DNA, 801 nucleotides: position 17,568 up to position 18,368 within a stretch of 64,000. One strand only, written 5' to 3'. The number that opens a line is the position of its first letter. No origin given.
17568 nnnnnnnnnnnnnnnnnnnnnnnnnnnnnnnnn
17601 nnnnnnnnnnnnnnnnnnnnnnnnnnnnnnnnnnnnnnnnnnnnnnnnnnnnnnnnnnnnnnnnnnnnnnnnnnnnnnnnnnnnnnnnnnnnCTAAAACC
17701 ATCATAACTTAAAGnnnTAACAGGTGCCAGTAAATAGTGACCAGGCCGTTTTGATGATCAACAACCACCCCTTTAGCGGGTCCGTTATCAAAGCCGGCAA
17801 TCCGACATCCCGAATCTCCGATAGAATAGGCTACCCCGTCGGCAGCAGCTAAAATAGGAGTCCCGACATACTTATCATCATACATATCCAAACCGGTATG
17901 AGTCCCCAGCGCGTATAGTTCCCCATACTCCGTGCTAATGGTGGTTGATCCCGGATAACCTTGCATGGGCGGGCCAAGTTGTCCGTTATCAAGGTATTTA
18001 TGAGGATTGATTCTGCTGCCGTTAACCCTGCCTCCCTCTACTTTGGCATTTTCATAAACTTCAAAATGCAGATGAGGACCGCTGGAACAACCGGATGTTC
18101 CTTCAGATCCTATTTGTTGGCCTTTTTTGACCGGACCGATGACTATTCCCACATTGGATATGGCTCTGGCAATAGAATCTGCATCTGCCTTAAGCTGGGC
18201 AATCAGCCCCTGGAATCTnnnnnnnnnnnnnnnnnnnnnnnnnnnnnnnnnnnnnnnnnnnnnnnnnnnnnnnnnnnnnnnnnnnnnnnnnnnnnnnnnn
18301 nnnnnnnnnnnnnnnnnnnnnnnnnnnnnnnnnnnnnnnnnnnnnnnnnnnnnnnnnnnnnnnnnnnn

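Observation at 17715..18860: FtsEX-associated coiled-coil M23 peptidase with an apparently circularly permuted catalytic domain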

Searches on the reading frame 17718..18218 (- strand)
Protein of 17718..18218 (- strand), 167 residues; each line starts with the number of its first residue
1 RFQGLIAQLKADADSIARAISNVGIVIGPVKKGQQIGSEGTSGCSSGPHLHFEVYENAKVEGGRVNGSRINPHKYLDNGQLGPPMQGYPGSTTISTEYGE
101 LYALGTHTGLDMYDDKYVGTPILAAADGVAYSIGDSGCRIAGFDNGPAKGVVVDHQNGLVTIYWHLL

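Call 5: find_homologous_proteins(query=window:17718-18218:-, max_evalue=0.001)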
Query window:17718-18218:- (167 aa): 7 proteins with E <= 0.001 among 70 candidates.
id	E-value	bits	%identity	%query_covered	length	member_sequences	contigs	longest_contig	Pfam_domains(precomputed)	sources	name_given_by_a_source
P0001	9.0e-53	197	57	100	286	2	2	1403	PF01551.30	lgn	-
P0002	4.8e-51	191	55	100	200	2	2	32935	PF01551.30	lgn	-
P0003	1.2e-49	186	56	99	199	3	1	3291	PF01551.30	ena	-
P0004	1.2e-47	180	60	87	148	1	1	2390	PF01551.30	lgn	-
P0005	2.3e-6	46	51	28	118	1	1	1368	PF01551.30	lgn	-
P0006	2.4e-4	39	38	35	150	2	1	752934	PF01551.30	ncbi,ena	-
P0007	3.8e-4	38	37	35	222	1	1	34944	PF01551.30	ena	-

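Call 10: find_homologous_proteins(query=A1, max_evalue=0.001)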
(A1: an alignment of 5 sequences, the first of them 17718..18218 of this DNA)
Query A1 (5 sequences) (167 aa, profile of the alignment): 4627 proteins with E <= 0.001 among 8000 candidates; the best 120 are listed.
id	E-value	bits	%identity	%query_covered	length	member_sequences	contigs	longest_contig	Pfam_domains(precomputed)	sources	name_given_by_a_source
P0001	2.6e-105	368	57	100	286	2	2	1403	PF01551.30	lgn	-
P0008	8.3e-105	367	64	100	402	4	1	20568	PF01551.30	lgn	-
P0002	1.2e-104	366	55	100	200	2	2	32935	PF01551.30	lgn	-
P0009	3.4e-104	365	62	100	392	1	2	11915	PF01551.30,PF24568.2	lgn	-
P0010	6.9e-104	364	63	100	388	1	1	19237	PF01551.30,PF24568.2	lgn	-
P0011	7.4e-104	364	64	100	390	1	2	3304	PF01551.30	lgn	-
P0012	3.4e-103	361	64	100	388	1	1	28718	PF01551.30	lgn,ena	-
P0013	4.7e-103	361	58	100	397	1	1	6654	PF01551.30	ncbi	-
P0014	5.2e-103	361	58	100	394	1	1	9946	PF01551.30,PF24568.2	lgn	-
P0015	5.2e-103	361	64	100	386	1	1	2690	PF01551.30,PF24568.2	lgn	-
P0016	5.8e-103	361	65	100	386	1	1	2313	PF01551.30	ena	-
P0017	1.3e-102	359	59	100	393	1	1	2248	PF01551.30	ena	-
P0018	1.3e-102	359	63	100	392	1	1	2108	PF01551.30,PF24568.2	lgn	-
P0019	1.4e-102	359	61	100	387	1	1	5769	PF11932.14,PF01551.30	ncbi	-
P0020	1.4e-102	359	55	100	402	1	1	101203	PF01551.30,PF24568.2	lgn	-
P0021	1.5e-102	359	59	100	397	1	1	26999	PF01551.30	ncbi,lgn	-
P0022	2.8e-102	358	58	100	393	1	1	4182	PF01551.30,PF24568.2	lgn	-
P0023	3.2e-102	358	62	100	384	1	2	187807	PF01551.30,PF24568.2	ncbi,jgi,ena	-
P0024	3.2e-102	358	58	100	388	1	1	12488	PF01551.30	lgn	-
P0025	4.1e-102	358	61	100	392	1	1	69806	PF01551.30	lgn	-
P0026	4.7e-102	358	57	100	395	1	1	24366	PF01551.30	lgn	-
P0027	4.8e-102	358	62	100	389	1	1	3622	PF01551.30,PF24568.2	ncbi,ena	-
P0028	4.9e-102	358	62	100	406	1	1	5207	PF01551.30,PF24568.2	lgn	-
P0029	5.8e-102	357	58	100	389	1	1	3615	PF01551.30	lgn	-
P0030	7.1e-102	357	62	100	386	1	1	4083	PF01551.30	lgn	-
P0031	7.2e-102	357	60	100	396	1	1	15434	PF01551.30,PF24568.2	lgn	-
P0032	8.3e-102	357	64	100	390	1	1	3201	PF01551.30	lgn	-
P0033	1.0e-101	357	58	100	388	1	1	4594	PF01551.30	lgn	-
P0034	1.3e-101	356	59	100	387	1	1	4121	PF01551.30,PF24568.2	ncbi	-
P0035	1.8e-101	356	60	100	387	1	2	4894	PF01551.30,PF24568.2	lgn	-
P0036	1.9e-101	356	63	100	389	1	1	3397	PF01551.30,PF24568.2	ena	-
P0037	2.0e-101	356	60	100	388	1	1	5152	PF01551.30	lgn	-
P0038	2.0e-101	356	58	100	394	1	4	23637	PF01551.30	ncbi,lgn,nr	ncbi:peptidoglycan DD-metalloendopeptidase family protein [Candidatus Daviesbacteria bacterium]|nr:p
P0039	2.4e-101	355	57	100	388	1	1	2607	PF01551.30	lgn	-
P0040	2.5e-101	355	59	100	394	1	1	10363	PF01551.30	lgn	-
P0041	2.5e-101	355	59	99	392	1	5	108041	PF01551.30,PF24568.2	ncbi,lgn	-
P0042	2.5e-101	355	60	100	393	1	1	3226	PF01551.30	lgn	-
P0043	2.9e-101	355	59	100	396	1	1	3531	PF01551.30,PF24568.2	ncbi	-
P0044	2.9e-101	355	59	100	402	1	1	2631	PF01551.30,PF24568.2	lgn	-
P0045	3.5e-101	355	64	100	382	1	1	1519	PF01551.30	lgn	-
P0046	3.7e-101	355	59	100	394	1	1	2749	PF01551.30,PF24568.2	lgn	-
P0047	4.0e-101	355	56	100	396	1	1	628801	PF01551.30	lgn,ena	-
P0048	4.7e-101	354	60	100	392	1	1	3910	PF01551.30,PF24568.2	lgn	-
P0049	4.8e-101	354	57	100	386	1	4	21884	PF01551.30,PF24568.2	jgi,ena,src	-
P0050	4.9e-101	354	62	100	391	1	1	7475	PF01551.30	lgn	-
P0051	5.0e-101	354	56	100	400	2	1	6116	PF11932.14,PF01551.30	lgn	-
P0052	5.1e-101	354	62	100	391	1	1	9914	PF01551.30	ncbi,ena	-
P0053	5.5e-101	354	59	100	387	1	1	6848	PF01551.30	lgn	-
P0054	5.6e-101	354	59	100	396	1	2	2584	PF01551.30,PF24568.2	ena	-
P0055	6.0e-101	354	59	100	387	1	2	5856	PF01551.30,PF24568.2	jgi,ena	-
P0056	6.2e-101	354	60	100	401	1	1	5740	PF01551.30,PF24568.2,PF06698.17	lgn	-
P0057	6.6e-101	354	60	100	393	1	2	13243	PF01551.30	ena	-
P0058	6.6e-101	354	61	100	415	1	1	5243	PF01551.30,PF24568.2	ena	-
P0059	6.8e-101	354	55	100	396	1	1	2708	PF01551.30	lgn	-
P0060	6.9e-101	354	61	100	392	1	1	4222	PF01551.30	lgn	-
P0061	7.4e-101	354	59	100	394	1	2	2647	PF01551.30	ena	-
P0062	8.1e-101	354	61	100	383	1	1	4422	PF01551.30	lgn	-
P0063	8.7e-101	354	60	100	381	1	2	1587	PF01551.30,PF24568.2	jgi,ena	-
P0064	8.9e-101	354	61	100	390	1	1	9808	PF01551.30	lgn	-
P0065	9.7e-101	353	60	100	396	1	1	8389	PF01551.30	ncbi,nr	ncbi:peptidoglycan DD-metalloendopeptidase family protein [Patescibacteria group bacterium]|nr:pepti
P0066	1.0e-100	353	61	100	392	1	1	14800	PF01551.30,PF06698.17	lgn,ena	-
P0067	1.1e-100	353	57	99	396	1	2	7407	PF01551.30,PF24568.2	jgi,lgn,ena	-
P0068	1.1e-100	353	62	100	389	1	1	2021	PF01551.30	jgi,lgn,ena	-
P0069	1.1e-100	353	59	99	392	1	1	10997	PF01551.30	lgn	-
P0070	1.2e-100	353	58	100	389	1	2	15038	PF01551.30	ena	-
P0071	1.2e-100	353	58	100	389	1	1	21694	PF01551.30,PF06698.17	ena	-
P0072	1.6e-100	353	61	100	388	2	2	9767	PF01551.30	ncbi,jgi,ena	-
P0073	1.7e-100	353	57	100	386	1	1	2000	PF01551.30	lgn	-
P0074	1.7e-100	353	59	100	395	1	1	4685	PF01551.30,PF24568.2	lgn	-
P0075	1.8e-100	353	64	100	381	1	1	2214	PF01551.30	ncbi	-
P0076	2.0e-100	352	59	100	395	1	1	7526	PF01551.30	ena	-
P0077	2.0e-100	352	57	100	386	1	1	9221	PF01551.30,PF24568.2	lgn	-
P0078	2.1e-100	352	55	100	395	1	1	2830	PF01551.30,PF24568.2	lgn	-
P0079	2.2e-100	352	57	100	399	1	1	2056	PF01551.30,PF24568.2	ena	-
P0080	2.2e-100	352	65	100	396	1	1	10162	PF01551.30,PF00261.26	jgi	jgi:peptidoglycan hydrolase CwlO-like protein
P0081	2.5e-100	352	64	100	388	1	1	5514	PF01551.30,PF24161.2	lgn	-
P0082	2.5e-100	352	60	100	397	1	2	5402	PF01551.30,PF24568.2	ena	-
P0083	2.6e-100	352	58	100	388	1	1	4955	PF01551.30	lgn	-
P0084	2.9e-100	352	55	100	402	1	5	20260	PF01551.30,PF24568.2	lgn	-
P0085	3.1e-100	352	54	100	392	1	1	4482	PF11932.14,PF01551.30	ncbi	-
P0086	4.6e-100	351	56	100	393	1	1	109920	PF01551.30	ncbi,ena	-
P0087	4.6e-100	351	56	100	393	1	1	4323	PF01551.30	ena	-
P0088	4.6e-100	351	61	100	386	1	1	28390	PF01551.30,PF24568.2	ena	-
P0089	5.3e-100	351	59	100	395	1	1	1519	PF01551.30,PF24568.2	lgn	-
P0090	5.3e-100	351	56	100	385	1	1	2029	PF01551.30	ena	-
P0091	5.5e-100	351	64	100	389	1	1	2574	PF01551.30,PF24568.2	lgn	-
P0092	6.6e-100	351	57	100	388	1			PF01551.30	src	-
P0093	7.6e-100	350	60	100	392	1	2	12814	PF01551.30,PF24568.2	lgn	-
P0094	7.9e-100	350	63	100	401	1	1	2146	PF01551.30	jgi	jgi:peptidoglycan hydrolase CwlO-like protein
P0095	7.9e-100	350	61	100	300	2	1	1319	PF01551.30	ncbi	ncbi:MAG: peptidoglycan DD-metalloendopeptidase family protein, partial [Nanoarchaeota archaeon]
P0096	8.1e-100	350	59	100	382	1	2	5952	PF01551.30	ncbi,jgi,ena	-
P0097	8.3e-100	350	63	100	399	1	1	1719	PF01551.30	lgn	-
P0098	8.3e-100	350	59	100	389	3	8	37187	PF01551.30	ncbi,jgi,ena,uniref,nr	ncbi:hypothetical protein A3C59_00185 [Candidatus Daviesbacteria bacterium RIFCSPHIGHO2_02_FULL_36_1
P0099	8.8e-100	350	60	100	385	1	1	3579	PF01551.30,PF24568.2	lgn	-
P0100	9.7e-100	350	58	100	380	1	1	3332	PF01551.30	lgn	-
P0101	1.1e-99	350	63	100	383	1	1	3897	PF01551.30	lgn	-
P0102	1.2e-99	350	56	100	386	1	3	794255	PF01551.30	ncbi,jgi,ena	-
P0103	1.4e-99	350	64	100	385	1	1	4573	PF11932.14,PF01551.30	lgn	-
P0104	1.4e-99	350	60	100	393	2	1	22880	PF01551.30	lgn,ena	-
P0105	1.4e-99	350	61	100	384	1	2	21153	PF01551.30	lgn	-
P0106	1.8e-99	349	58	100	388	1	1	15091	PF01551.30,PF24568.2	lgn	-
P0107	1.8e-99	349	64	100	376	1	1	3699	PF01551.30,PF24161.2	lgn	-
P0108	1.8e-99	349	57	100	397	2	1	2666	PF01551.30,PF24568.2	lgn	-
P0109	1.9e-99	349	64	100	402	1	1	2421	PF01551.30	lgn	-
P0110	2.0e-99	349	60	100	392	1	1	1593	PF01551.30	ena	-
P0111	2.2e-99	349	61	100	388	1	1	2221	PF01551.30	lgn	-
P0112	2.8e-99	349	57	100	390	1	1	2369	PF01551.30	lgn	-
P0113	2.9e-99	349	58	100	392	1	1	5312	PF01551.30,PF24568.2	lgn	-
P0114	3.0e-99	349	55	100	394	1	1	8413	PF01551.30,PF24568.2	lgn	-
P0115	3.1e-99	349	62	100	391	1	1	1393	PF11932.14,PF01551.30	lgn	-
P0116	3.5e-99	348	57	100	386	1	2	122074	PF01551.30,PF24568.2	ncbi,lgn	-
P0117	3.5e-99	348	57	100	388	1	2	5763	PF01551.30,PF24568.2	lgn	-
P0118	4.4e-99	348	61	100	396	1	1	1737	PF01551.30,PF24568.2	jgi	jgi:peptidoglycan hydrolase CwlO-like protein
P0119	4.8e-99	348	61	100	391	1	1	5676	PF01551.30,PF24568.2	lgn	-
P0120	4.9e-99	348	57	100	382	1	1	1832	PF01551.30,PF24568.2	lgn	-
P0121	5.5e-99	348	59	100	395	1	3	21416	PF01551.30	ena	-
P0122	5.6e-99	348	58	100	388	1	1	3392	PF01551.30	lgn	-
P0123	6.0e-99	348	59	100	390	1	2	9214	PF01551.30,PF24568.2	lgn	-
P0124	7.0e-99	347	60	99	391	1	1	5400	PF01551.30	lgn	-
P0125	7.5e-99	347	62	100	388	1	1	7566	PF01551.30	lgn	-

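Call 16: search_protein_representatives(alignment_id=A1)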
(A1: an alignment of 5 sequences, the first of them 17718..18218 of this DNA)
Query: 5 sequences, 196 profile positions. Proteins with E-value up to 0.001 (for the whole library): 31683; up to 1e-10: 592; up to 1e-30: 30. The best 150 are listed.
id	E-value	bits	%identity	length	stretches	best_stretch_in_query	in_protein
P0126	6.3e-83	293.6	-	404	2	1-196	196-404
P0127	7.9e-79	280.2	-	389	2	4-195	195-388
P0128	3.0e-78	278.3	-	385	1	3-195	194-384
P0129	2.7e-73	262.2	-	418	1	2-196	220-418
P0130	4.7e-73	261.4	-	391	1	1-195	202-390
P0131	5.9e-72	257.8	-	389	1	1-195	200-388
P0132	1.1e-71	256.9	-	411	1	1-195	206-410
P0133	8.6e-68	244.2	-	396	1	1-195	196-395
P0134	1.0e-65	237.4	-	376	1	3-195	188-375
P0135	1.0e-62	227.6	-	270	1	1-195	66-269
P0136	4.3e-61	222.3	-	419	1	2-195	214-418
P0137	5.3e-60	218.8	-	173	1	20-195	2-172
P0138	2.3e-51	190.6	-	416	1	2-196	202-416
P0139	1.8e-47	177.9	-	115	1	87-196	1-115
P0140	2.5e-45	170.9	-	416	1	2-195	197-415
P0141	9.7e-45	169.0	-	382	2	2-195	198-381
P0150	2.1e-35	138.5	-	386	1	3-195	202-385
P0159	3.9e-29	118.0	-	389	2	4-195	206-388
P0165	7.6e-25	104.0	-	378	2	2-195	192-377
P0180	3.9e-22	95.2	-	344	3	50-195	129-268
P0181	4.8e-22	94.9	-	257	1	4-195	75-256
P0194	1.4e-20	90.1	-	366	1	5-195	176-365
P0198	2.5e-20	89.3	-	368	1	3-195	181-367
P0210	1.7e-19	86.6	-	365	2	3-195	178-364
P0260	8.6e-17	77.8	-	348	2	3-195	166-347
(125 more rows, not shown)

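Call 21: search_protein_families(library=pfam, proteins=[window:17718-18155:-], max_evalue=0.01)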
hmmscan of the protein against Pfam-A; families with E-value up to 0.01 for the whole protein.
seq(146 aa): 1 family
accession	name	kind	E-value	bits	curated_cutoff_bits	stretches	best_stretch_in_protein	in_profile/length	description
PF01551.29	Peptidase_M23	-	9.6e-16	58.2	28.7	2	9-38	63-92/96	Peptidase family M23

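Call 24: list_cluster_members(proteins=[P0141, P0150, P0159, P0165, P0181, P0194, P0198, P0210, P0260, P0180])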
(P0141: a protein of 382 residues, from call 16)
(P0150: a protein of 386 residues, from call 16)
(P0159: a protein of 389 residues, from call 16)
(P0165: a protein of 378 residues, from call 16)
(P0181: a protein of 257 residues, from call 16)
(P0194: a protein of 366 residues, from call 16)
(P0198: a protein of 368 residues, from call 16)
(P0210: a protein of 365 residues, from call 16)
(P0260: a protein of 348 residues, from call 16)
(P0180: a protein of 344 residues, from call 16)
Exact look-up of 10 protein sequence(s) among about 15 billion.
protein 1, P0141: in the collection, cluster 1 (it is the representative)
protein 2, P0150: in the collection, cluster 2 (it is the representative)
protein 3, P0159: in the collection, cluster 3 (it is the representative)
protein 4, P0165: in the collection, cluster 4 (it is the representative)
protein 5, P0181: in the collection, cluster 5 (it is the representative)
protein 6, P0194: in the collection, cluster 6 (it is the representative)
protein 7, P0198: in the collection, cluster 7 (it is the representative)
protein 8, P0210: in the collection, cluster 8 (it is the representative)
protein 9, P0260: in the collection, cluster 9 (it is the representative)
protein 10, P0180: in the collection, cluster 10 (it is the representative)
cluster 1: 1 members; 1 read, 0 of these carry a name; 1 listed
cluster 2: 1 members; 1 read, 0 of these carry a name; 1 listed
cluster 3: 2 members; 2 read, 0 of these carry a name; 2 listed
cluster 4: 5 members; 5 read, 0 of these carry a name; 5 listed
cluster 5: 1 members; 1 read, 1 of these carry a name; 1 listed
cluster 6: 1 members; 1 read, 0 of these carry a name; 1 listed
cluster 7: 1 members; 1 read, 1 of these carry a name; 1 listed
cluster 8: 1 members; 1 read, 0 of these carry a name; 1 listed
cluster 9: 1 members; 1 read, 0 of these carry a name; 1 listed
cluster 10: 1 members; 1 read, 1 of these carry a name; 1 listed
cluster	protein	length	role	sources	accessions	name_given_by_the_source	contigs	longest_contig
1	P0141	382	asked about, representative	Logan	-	-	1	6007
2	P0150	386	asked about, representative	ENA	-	-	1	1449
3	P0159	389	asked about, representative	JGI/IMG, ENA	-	-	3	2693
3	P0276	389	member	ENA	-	-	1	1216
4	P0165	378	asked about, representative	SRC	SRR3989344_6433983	-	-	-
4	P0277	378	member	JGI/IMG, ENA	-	-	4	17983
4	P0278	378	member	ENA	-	-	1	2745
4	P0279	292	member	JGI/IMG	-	-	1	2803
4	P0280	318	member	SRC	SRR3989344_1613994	-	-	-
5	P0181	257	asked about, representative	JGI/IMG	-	hypothetical protein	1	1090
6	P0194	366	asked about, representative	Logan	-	-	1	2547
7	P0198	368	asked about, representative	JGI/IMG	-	peptidoglycan hydrolase CwlO-like protein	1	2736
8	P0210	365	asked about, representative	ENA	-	-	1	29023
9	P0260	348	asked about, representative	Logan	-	-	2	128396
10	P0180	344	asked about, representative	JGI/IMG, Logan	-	murein DD-endopeptidase MepM/ murein hydrolase activator NlpD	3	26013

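Call 40: predict_structure(alignment_id=A3)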
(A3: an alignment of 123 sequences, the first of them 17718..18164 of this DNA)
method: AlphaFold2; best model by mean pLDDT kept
length: 149 residues; sequences in the alignment: 123
mean_pLDDT: 87.8   pTM: 0.87
mean pLDDT of the five models: 87.8, 86.9, 85.0, 84.8, 81.8
residues with pLDDT >= 90: 97; 70-90: 33; 50-70: 19; < 50: 0
segments of 3 or more residues with pLDDT < 50: none
pLDDT, mean of each block of 10 residues (from residue 1): 78 96 72 96 93 97 96 93 86 86 96 81 61 95 91
secondary structure, 60 per line:
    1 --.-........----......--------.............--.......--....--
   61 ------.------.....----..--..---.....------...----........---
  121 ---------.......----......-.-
elements in order: E5-12 E17-22 E31-43 E46-52 H55-58 E74-78 E92-96 E103-105 E110-117 E130-136 E141-146

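Call 42: fold_search(model_id=the predicted structure, library=pdb)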
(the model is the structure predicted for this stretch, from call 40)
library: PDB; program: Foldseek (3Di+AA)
matches with E <= 10: 169; with E <= 0.001: 0
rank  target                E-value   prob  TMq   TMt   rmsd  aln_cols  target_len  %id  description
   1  1ous_D                4.8e-01  0.10  0.22  0.27  13.6       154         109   10  Lecb (PA-LII) calcium-free (released 2003-09-09)
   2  5iri_A                8.7e-01  0.25  0.19  0.25   3.8        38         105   10  Structure of the mouse SAD-B AIS-KA1 fragment (released 2016-06-15)
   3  6td9_B                9.2e-01  0.04  0.17  0.11  15.8       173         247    8  X-ray structure of mature PA1624 from Pseudomonas aeruginosa PAO1 (released 2019-12-04)
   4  7n35_B                1.1e+00  0.07  0.21  0.27  10.1       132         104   11  Structure of Yersinia aleksiciae Cap15 cyclic dinucleotide receptor, crystal form 2 (released 2021-11-17)
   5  7wrk                  1.2e+00  0.02  0.12  0.12  14.3       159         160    9  Structure of hypothetical protein TTHA1873 from Thermus thermophilus (released 2022-03-09)
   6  6al2_B                1.3e+00  0.04  0.14  0.06  12.8       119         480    8  Crystal structure of E. coli YidC at 2.8 A resolution (released 2018-11-07)
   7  8ymw_A                1.3e+00  0.02  0.14  0.09  11.6       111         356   11  The structure of BRTNaC1 at 4 degrees Celsius (released 2025-03-05)
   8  9vlg_A                1.6e+00  0.07  0.24  0.05  16.4       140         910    8  Structure of human alpha-2/delta-1 with crisugabalin (released 2026-01-07)
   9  3blc_B                1.6e+00  0.04  0.14  0.09  13.3       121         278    7  Crystal structure of the periplasmic domain of the Escherichia Coli YIDC (released 2007-12-25)
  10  6al2_A                1.6e+00  0.04  0.14  0.06  13.5       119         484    7  Crystal structure of E. coli YidC at 2.8 A resolution (released 2018-11-07)
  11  4w6r_D                1.6e+00  0.01  0.10  0.09  16.6       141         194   10  Crystal Structure of Full-Length Split GFP Mutant D102C Disulfide Dimer, P 1 Space Group (released 2015-02-18)
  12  6td9_A                1.7e+00  0.02  0.17  0.11  16.4       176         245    8  X-ray structure of mature PA1624 from Pseudomonas aeruginosa PAO1 (released 2019-12-04)
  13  3blc_A                1.9e+00  0.03  0.13  0.08  13.5       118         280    8  Crystal structure of the periplasmic domain of the Escherichia Coli YIDC (released 2007-12-25)
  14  6phw_A                1.9e+00  0.02  0.12  0.04  14.5       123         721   11  SpAga D472N structure in complex with melibiose (released 2019-10-02)
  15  3lif_B                2.1e+00  0.02  0.15  0.10  18.5       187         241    6  Crystal Structure of the extracellular domain of the putative histidine kinase rpHK1S-Z16 (released 2010-05-05)
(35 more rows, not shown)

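Call 53: find_encoding_contigs(protein=P0260, flank=5000, max_places=2)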
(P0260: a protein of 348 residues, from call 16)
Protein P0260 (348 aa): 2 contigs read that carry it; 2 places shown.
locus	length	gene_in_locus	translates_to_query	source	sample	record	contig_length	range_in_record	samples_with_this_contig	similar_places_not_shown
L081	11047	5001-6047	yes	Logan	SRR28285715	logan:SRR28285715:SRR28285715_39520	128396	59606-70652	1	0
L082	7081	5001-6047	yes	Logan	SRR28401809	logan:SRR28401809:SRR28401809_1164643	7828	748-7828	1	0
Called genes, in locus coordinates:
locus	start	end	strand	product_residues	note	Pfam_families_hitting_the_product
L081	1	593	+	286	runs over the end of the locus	-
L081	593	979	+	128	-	-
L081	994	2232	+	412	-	-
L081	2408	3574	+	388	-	-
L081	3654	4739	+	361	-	PF03462:PCRF, PF00472:RF-1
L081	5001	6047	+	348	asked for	PF01551:Peptidase_M23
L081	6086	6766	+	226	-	PF00005:ABC_tran, PF00931:NB-ARC (faint), PF13304:AAA_21 (weak)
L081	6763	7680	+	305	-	PF18075:FtsX_ECD, PF02687:FtsX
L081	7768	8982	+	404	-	PF05257:CHAP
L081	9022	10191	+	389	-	PF22694:CtpB_N-like (weak), PF00595:PDZ, PF13180:PDZ_2 (weak), PF17820:PDZ_6, PF03572:Peptidase_S41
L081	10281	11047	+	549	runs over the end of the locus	PF06418:CTP_synth_N, PF00117:GATase, PF07722:Peptidase_C26 (faint)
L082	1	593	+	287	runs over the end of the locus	-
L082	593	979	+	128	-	-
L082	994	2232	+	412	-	-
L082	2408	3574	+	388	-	-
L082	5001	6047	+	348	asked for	PF01551:Peptidase_M23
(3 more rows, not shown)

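Call 54: find_encoding_contigs(protein=P0300, flank=5000, max_places=2)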
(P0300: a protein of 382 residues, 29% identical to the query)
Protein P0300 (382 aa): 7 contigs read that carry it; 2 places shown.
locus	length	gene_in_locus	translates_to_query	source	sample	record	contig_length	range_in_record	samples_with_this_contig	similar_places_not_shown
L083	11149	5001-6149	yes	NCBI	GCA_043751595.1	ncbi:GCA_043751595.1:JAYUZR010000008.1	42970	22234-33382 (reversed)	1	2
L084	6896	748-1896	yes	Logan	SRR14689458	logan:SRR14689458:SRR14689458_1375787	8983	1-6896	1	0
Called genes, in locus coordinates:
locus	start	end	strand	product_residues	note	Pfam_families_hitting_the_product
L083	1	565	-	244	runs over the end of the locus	PF04240:Caroten_synth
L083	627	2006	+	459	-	PF01566:Nramp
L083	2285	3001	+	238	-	PF01715:IPPT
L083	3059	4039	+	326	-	PF00005:ABC_tran, PF13304:AAA_21 (faint)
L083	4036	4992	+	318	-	PF18075:FtsX_ECD, PF02687:FtsX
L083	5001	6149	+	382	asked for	PF01551:Peptidase_M23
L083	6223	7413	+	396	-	PF22694:CtpB_N-like (weak), PF00595:PDZ, PF13180:PDZ_2, PF17820:PDZ_6, PF03572:Peptidase_S41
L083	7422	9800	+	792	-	-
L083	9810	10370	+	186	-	PF04011:LemA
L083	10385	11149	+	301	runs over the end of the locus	PF01435:Peptidase_M48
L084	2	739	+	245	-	?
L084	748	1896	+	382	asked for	PF01551:Peptidase_M23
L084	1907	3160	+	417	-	PF22694:CtpB_N-like (weak), PF00595:PDZ, PF13180:PDZ_2, PF17820:PDZ_6, PF03572:Peptidase_S41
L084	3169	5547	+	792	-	-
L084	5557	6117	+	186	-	PF04011:LemA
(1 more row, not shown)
